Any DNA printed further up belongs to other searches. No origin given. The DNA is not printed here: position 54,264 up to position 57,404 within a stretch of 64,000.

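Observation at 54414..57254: Divergent, probably second, LeuRS with an altered leucine pocket and editing domain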

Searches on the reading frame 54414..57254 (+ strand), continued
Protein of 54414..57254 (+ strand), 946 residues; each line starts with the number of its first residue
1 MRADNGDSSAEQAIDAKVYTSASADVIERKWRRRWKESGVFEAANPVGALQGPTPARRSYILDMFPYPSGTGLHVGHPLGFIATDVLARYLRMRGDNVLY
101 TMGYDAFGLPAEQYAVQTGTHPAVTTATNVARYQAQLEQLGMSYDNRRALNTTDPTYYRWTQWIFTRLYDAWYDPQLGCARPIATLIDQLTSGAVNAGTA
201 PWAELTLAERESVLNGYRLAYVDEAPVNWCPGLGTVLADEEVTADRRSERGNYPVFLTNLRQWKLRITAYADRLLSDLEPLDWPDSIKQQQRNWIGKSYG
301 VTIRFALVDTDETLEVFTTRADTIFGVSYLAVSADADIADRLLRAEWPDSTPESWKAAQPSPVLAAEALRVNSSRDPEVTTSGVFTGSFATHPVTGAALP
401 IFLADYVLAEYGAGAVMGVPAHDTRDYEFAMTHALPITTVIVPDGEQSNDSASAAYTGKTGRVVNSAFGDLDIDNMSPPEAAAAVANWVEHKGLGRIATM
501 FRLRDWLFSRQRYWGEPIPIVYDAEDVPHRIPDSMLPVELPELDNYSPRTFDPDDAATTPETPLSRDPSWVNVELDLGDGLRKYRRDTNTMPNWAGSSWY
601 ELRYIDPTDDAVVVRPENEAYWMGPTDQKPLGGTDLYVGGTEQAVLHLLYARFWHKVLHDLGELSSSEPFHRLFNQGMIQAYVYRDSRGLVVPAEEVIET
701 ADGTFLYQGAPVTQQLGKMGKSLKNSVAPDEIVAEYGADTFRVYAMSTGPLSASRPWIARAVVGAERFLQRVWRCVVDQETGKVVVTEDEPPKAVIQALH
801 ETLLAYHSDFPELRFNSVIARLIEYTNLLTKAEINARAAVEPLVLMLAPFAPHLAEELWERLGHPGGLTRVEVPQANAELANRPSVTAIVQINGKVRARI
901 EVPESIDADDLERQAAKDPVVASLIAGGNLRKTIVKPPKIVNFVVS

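Call 9: find_related_loci(query=window:54414-57254:+, collection=genome_contigs, flank=10000)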
Query window:54414-57254:+ (946 aa) in genome_contigs; peptide patterns used: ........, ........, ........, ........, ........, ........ (x = any residue, [..] = any of these).
600 stretches matched a pattern (row limit reached: there are more); 593 encode a relative of the query (tblastn E <= 1e-3); the best 80 are kept; 80 distinct loci.
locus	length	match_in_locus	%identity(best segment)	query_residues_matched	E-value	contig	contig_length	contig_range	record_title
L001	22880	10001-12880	56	19-939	0e+0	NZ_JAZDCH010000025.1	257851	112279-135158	Brachybacterium sp. J153 Scaffold5_1, whole genome shotgun sequence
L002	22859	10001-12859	55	8-944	0e+0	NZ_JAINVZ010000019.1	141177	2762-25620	Streptantibioticus parmotrematis strain Ptm05 19, whole genome shotgun sequence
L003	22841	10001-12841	56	8-944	0e+0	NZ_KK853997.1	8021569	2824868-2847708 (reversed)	Kitasatospora cheerisanensis KCTC 2395 scaffold00001, whole genome shotgun sequence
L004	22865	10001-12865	55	8-944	0e+0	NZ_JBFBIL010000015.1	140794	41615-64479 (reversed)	Kitasatospora sp. NPDC088351 NPDC088351_187_D5.ctg-0015, whole genome shotgun sequence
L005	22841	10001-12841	55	8-944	0e+0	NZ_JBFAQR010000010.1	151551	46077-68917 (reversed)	Kitasatospora sp. NPDC049285 NPDC049285_298_D5.ctg-0010, whole genome shotgun sequence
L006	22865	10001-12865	55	8-944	0e+0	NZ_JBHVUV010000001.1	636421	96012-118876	Kitasatospora sp. NPDC058170 NPDC058170_T31_G1.ctg-0001, whole genome shotgun sequence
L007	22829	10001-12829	55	9-945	0e+0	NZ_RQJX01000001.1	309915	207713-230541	Aeromicrobium camelliae strain YS17T scaffold_0, whole genome shotgun sequence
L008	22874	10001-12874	54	8-944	0e+0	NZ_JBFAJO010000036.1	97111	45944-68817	Kitasatospora sp. NPDC050463 NPDC050463_56_B4.ctg-0036, whole genome shotgun sequence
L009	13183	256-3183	54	19-945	0e+0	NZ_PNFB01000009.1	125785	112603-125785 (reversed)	Brachybacterium sp. YJGR34 Scaffold9_1, whole genome shotgun sequence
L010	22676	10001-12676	57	8-902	0e+0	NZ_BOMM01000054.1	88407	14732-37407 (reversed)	Paractinoplanes ferrugineus strain NBRC 15555 sequence054, whole genome shotgun sequence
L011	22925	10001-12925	54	19-945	0e+0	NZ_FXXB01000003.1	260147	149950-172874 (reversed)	Brachybacterium massiliense strain mt5, whole genome shotgun sequence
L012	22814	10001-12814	55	19-944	0e+0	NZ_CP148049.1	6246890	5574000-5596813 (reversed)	Micromonospora sp. SH-82 chromosome, complete genome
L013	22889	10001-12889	55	19-945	0e+0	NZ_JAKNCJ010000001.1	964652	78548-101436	Brachybacterium equifaecis strain JHP9 TSA-JHP9_1, whole genome shotgun sequence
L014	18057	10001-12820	55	19-944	0e+0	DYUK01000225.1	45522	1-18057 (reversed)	MAG TPA_asm: Brevibacterium senegalense isolate ChiGjej5B5-7349 c_000000000225_SRA:SRR6323495, whole genome shotgun sequ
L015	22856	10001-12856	55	19-945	0e+0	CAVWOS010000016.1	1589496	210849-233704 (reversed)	MAG: uncultured Actinomycetota bacterium isolate MFD00822.bin.1.183 genome assembly, contig: contig_48132, whole genome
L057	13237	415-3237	53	19-945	0e+0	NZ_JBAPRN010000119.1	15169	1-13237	MAG: Mycobacterium sp. isolate MFD00598_ilm_asm_bin5 k127_136470, whole genome shotgun sequence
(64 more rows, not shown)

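Call 10: find_encoding_contigs(protein=P0008, flank=10000, max_places=3)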
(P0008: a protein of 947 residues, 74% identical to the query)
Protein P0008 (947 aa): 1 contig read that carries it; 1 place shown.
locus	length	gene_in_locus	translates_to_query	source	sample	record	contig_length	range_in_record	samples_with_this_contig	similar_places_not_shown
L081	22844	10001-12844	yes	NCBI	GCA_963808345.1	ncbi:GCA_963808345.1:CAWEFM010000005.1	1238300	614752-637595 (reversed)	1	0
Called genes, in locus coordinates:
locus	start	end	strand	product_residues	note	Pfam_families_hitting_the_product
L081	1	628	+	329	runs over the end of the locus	PF02678:Pirin, PF05726:Pirin_C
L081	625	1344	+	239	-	PF00440:TetR_N, PF13977:TetR_C_6, PF16859:TetR_C_11 (weak), PF16925:TetR_C_13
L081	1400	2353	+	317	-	PF04072:LCM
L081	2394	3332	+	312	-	PF04072:LCM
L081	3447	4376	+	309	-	PF00106:adh_short, PF08659:KR, PF13561:adh_short_C2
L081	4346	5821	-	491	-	PF08237:PE-PPE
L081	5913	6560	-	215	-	-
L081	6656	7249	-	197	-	PF08237:PE-PPE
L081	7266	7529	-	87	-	-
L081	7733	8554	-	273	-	PF13350:Y_phosphatase3, PF22784:PTP-SAK (faint)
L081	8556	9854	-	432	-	PF02771:Acyl-CoA_dh_N (weak), PF02770:Acyl-CoA_dh_M, PF00441:Acyl-CoA_dh_1, PF08028:Acyl-CoA_dh_2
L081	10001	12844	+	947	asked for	PF00133:tRNA-synt_1, PF09334:tRNA-synt_1g, PF13603:tRNA-synt_1_2, PF08264:Anticodon_1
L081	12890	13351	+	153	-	PF07080:DUF1348, PF12680:SnoaL_2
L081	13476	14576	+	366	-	PF05222:AlaDh_PNT_N, PF01262:AlaDh_PNT_C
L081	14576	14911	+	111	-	PF12769:PNTB_4TM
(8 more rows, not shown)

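Call 11: find_encoding_contigs(protein=P0001, flank=10000, max_places=3)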
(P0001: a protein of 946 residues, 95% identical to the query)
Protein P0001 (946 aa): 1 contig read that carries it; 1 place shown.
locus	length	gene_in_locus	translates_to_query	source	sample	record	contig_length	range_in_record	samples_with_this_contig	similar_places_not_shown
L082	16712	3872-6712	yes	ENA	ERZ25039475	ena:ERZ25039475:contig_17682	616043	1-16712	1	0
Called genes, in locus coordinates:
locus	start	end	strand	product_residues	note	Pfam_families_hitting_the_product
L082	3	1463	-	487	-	?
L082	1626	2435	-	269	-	PF13350:Y_phosphatase3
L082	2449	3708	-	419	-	PF02771:Acyl-CoA_dh_N (faint), PF02770:Acyl-CoA_dh_M, PF00441:Acyl-CoA_dh_1, PF08028:Acyl-CoA_dh_2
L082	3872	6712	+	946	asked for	PF00133:tRNA-synt_1, PF09334:tRNA-synt_1g, PF13603:tRNA-synt_1_2, PF08264:Anticodon_1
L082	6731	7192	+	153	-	PF07080:DUF1348, PF12680:SnoaL_2 (weak), PF14534:DUF4440 (faint)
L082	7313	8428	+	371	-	PF05222:AlaDh_PNT_N, PF01262:AlaDh_PNT_C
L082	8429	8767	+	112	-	PF12769:PNTB_4TM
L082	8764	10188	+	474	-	PF02233:PNTB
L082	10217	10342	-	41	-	-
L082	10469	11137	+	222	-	PF00440:TetR_N, PF17932:TetR_C_24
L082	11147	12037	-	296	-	PF05448:AXE1 (faint), PF12740:PETase (faint), PF01738:DLH (weak), PF02129:Peptidase_S15, PF00561:Abhydrolase_1, PF12146:Hydrolase_4, PF12697:Abhydrolase_6, PF00326:Peptidase_S9 (weak), +1 more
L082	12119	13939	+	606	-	PF02771:Acyl-CoA_dh_N, PF02770:Acyl-CoA_dh_M, PF00441:Acyl-CoA_dh_1, PF12806:Acyl-CoA_dh_C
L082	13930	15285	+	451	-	PF01565:FAD_binding_4, PF02913:FAD-oxidase_C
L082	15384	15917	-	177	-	PF00440:TetR_N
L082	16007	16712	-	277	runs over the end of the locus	PF08450:SGL, PF24684:Vgb_lyase (faint)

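Call 12: find_encoding_contigs(protein=window:54414-57254:+, flank=10000, max_places=6)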
Protein window:54414-57254:+ (946 aa): 1 contig read that carries it; 1 place shown.
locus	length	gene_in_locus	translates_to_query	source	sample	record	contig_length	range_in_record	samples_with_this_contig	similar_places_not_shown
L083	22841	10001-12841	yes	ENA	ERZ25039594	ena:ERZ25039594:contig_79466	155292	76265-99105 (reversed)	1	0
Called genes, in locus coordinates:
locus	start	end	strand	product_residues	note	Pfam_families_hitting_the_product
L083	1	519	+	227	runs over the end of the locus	PF00440:TetR_N, PF16859:TetR_C_11 (weak), PF13977:TetR_C_6, PF16925:TetR_C_13 (weak)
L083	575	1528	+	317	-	PF04072:LCM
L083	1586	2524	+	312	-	PF04072:LCM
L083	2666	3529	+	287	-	PF00106:adh_short, PF08659:KR, PF13561:adh_short_C2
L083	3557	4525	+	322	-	PF08240:ADH_N, PF00107:ADH_zinc_N, PF13602:ADH_zinc_N_2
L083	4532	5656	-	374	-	PF08237:PE-PPE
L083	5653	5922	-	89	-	-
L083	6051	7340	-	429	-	PF08237:PE-PPE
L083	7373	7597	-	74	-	-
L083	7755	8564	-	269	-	PF13350:Y_phosphatase3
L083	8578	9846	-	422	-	PF02770:Acyl-CoA_dh_M, PF00441:Acyl-CoA_dh_1, PF08028:Acyl-CoA_dh_2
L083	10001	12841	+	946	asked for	PF00133:tRNA-synt_1, PF09334:tRNA-synt_1g, PF13603:tRNA-synt_1_2, PF08264:Anticodon_1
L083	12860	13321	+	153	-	PF07080:DUF1348, PF12680:SnoaL_2 (weak)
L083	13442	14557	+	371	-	PF05222:AlaDh_PNT_N, PF01262:AlaDh_PNT_C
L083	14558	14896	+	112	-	PF12769:PNTB_4TM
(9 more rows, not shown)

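Call 19: find_encoding_contigs(protein=P0009, flank=5000, max_places=3)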
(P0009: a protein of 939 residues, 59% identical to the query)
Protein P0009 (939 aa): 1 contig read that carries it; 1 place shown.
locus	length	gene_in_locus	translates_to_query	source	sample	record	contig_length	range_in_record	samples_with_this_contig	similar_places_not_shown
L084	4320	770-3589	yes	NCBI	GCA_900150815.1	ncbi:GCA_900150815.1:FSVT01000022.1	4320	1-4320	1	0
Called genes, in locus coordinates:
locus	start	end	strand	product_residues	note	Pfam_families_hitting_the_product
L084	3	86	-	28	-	?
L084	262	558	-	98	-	-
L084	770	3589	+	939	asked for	PF00133:tRNA-synt_1, PF09334:tRNA-synt_1g, PF13603:tRNA-synt_1_2, PF08264:Anticodon_1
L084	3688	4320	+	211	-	?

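Call 20: find_encoding_contigs(protein=P0050, flank=10000, max_places=2)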
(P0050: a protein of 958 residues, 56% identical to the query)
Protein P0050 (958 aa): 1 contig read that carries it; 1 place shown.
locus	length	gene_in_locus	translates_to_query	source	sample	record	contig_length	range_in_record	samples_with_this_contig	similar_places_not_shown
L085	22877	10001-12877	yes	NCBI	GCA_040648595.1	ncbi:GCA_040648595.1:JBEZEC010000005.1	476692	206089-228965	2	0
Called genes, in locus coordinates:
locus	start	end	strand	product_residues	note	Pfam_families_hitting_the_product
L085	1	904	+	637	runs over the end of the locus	-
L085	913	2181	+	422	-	PF02655:ATP-grasp_3 (faint), PF13535:ATP-grasp_4, PF15632:ATPgrasp_Ter (faint)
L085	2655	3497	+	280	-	PF02353:CMAS, PF13489:Methyltransf_23, PF01209:Ubie_methyltran, PF13847:Methyltransf_31, PF08241:Methyltransf_11, PF08242:Methyltransf_12, PF13649:Methyltransf_25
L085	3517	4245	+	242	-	PF01209:Ubie_methyltran (weak), PF13489:Methyltransf_23, PF13649:Methyltransf_25, PF13847:Methyltransf_31 (weak), PF08241:Methyltransf_11, PF08242:Methyltransf_12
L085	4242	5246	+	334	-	PF02016:Peptidase_S66, PF17676:Peptidase_S66C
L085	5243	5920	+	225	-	PF00106:adh_short, PF13561:adh_short_C2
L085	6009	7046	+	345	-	PF05721:PhyH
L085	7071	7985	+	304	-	PF01636:APH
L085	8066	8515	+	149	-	-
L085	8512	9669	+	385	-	-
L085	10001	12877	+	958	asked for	PF00133:tRNA-synt_1, PF09334:tRNA-synt_1g, PF13603:tRNA-synt_1_2, PF08264:Anticodon_1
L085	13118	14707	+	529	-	PF00069:Pkinase, PF07714:PK_Tyr_Ser-Thr, PF01636:APH (faint), PF03109:ABC1 (faint)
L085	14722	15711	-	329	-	PF08450:SGL (faint)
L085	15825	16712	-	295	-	PF13560:HTH_31, PF01381:HTH_3, PF17765:MLTR_LBD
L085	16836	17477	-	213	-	PF07336:ABATE, PF11706:zf-CGNR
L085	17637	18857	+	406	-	PF07690:MFS_1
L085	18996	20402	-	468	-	PF01341:Glyco_hydro_6, PF00553:CBM_2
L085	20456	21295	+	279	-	PF00561:Abhydrolase_1, PF12697:Abhydrolase_6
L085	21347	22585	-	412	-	-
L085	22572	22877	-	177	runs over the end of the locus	PF04542:Sigma70_r2 (weak), PF08281:Sigma70_r4_2, PF04545:Sigma70_r4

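Call 21: find_encoding_contigs(protein=P0019, flank=10000, max_places=2)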
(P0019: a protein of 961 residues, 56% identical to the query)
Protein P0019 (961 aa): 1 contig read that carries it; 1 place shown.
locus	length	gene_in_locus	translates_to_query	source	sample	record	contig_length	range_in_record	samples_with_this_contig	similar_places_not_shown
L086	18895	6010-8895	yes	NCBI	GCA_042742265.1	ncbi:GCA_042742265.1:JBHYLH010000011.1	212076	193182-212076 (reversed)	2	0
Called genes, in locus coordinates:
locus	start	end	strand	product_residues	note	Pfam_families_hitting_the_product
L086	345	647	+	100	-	-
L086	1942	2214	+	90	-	-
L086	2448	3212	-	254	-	-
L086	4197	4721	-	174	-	PF00580:UvrD-helicase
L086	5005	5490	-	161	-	-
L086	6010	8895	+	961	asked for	PF00133:tRNA-synt_1, PF09334:tRNA-synt_1g, PF13603:tRNA-synt_1_2, PF08264:Anticodon_1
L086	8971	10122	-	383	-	-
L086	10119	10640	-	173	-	-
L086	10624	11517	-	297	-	PF01636:APH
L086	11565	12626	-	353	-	PF05721:PhyH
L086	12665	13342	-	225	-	PF00106:adh_short, PF13561:adh_short_C2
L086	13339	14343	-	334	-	PF02016:Peptidase_S66, PF17676:Peptidase_S66C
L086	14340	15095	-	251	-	PF13489:Methyltransf_23, PF08241:Methyltransf_11, PF08242:Methyltransf_12, PF13649:Methyltransf_25, PF13847:Methyltransf_31 (faint)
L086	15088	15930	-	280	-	PF02353:CMAS, PF13489:Methyltransf_23, PF01209:Ubie_methyltran, PF13847:Methyltransf_31, PF08241:Methyltransf_11, PF08242:Methyltransf_12, PF13649:Methyltransf_25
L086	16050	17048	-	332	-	PF02668:TauD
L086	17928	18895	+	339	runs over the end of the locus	PF00152:tRNA-synt_2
